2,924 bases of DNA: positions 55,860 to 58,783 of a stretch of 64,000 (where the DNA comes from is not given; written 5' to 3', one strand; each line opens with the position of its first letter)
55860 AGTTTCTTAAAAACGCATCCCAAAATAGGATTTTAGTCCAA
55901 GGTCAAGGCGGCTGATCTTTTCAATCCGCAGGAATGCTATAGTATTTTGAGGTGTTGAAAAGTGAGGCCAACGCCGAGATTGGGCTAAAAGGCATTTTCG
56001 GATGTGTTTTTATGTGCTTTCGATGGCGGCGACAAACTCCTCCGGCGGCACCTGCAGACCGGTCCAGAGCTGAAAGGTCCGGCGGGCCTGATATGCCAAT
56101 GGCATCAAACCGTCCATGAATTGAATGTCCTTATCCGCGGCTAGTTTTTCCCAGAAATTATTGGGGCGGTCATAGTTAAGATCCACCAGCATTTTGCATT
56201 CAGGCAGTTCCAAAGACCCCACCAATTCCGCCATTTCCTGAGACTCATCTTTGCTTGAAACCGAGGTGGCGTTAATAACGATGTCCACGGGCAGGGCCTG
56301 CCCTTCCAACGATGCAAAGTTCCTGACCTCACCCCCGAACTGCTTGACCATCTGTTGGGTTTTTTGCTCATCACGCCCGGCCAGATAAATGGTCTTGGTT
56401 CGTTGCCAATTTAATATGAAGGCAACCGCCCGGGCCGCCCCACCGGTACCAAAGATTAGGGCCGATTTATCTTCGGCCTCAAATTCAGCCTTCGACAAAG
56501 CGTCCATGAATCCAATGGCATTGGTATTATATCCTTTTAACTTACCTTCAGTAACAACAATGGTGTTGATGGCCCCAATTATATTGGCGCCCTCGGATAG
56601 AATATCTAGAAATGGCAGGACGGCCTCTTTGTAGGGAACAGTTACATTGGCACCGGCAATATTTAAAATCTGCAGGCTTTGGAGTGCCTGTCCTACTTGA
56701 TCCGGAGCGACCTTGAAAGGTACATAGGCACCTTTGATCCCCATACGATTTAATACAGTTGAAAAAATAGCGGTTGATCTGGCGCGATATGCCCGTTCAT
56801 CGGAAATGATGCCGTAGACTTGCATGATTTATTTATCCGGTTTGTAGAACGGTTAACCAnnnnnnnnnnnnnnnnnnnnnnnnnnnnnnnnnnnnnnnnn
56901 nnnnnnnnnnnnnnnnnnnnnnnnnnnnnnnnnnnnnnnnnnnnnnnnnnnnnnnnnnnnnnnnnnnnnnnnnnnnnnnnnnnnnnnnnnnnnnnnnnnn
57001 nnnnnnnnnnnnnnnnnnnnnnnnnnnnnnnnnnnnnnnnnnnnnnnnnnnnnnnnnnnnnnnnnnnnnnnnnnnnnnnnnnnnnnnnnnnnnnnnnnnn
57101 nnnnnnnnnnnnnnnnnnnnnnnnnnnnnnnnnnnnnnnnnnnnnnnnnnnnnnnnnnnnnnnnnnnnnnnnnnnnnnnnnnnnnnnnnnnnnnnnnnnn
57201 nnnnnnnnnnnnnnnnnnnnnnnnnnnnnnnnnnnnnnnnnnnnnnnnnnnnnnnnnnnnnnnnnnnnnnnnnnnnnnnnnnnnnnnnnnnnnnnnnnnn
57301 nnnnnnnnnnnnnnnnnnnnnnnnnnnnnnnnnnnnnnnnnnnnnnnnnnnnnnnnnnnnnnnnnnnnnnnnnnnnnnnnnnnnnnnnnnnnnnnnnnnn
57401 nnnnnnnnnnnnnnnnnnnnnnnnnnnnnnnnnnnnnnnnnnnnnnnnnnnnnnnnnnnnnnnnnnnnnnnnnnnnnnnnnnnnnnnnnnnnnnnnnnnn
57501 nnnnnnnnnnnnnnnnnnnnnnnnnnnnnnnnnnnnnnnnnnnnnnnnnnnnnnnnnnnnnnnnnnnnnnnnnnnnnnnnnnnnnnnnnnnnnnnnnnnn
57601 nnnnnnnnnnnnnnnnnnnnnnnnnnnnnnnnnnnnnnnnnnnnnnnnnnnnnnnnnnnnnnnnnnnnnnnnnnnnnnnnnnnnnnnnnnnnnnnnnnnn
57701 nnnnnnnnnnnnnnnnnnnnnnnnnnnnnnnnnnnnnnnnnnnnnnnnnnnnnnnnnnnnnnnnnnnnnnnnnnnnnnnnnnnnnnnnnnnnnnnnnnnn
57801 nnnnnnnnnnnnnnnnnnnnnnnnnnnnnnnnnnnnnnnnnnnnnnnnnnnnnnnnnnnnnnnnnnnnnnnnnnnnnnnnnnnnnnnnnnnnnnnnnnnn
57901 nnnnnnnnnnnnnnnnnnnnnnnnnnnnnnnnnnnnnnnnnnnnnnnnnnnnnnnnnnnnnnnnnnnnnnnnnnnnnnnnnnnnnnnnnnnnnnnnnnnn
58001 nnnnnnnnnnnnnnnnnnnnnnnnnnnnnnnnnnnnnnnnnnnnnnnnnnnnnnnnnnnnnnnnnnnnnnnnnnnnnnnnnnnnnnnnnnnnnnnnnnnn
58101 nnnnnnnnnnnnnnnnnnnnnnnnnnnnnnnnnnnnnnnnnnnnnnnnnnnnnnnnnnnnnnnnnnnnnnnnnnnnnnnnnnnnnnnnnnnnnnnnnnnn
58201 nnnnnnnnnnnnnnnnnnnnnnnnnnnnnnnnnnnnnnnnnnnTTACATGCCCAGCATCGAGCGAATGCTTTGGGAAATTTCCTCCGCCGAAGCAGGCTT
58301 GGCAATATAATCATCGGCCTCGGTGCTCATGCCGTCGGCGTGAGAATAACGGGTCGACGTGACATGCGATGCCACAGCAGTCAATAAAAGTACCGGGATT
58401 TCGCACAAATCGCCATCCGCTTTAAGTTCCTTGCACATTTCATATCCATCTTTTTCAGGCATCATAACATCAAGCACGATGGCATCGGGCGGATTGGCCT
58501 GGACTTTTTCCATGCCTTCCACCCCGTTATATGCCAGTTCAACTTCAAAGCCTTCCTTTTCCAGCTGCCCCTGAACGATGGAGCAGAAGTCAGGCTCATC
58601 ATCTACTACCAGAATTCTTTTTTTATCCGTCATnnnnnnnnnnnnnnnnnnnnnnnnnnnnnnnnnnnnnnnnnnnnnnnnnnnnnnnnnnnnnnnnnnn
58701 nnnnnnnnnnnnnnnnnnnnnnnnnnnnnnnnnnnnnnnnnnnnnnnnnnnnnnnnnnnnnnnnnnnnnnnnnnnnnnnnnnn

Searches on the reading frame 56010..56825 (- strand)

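Call 38: search_protein_families(library=pfam, proteins=[window:56010-56825:-], max_evalue=0.00001)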
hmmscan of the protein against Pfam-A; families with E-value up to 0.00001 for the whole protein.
window:56010-56825:- (271 aa): 2 families
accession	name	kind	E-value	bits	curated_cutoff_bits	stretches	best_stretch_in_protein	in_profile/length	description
PF08501.16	Shikimate_dh_N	-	1.6e-20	73.5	27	1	16-89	10-83/83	Shikimate dehydrogenase substrate binding domain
PF01488.26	Shikimate_DH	-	1.2e-09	38.8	24.3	1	112-217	4-112/138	Shikimate / quinate 5-dehydrogenase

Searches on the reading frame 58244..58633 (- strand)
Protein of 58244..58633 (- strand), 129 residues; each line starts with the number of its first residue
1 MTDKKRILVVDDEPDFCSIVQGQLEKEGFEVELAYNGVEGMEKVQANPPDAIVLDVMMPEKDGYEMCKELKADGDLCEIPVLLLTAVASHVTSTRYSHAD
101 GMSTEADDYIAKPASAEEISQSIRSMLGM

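Call 38: search_protein_families(library=pfam, proteins=[window:58244-58633:-], max_evalue=0.00001)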
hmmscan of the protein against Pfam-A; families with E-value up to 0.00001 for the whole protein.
window:58244-58633:- (129 aa): 1 family
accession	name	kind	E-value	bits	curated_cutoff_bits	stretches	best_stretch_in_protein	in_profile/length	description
PF00072.30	Response_reg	-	4.2e-25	88.5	30.2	1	7-123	1-110/111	Response regulator receiver domain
